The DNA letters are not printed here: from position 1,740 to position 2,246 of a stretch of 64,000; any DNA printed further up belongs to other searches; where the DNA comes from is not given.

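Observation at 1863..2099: GDCCVxC-type cysteine-rich mini-protein heads the PRP array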

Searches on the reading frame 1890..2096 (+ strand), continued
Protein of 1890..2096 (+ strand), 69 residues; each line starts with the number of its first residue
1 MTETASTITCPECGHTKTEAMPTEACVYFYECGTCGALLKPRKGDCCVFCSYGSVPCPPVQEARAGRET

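Call 80: get_annotated_region(hit=H13, flank=4000)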
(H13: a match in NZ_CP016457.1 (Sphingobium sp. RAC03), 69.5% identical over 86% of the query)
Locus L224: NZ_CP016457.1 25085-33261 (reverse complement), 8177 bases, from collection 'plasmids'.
description: Sphingobium sp. RAC03 plasmid pBSY17_2, complete sequence
organism: Sphingobium sp. RAC03 (NCBI taxid 1843368)
taxonomy: Bacteria; Pseudomonadota; Alphaproteobacteria; Sphingomonadales; Sphingomonadaceae; Sphingobium; Sphingobium sp. RAC03
host: -; source: Microbial isolate,Algal phycosphere; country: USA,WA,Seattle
typing (MOB-suite, as given by PLSDB): conjugative; relaxase MOBF; mating-pair formation MPF_F
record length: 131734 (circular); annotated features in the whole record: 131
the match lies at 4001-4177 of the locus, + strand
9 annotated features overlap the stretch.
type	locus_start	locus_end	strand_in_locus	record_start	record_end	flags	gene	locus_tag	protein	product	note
CDS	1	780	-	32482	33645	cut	-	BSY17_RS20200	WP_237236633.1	FIST N-terminal domain-containing protein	-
CDS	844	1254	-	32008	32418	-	-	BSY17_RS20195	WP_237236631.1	DUF779 domain-containing protein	-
CDS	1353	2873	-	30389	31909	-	adh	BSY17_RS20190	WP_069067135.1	aldehyde dehydrogenase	-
CDS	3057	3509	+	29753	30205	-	-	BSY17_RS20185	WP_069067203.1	pseudoazurin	-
CDS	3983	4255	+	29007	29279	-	-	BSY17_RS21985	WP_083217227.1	GDCCVxC domain-containing (seleno)protein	-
CDS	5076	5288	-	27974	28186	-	-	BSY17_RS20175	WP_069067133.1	DUF5818 domain-containing protein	-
CDS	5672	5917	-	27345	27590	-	-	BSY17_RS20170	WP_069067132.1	hypothetical protein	-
CDS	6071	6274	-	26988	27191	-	-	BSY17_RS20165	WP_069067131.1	hypothetical protein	-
CDS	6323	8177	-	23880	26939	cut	mobF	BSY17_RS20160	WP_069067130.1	MobF family relaxase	-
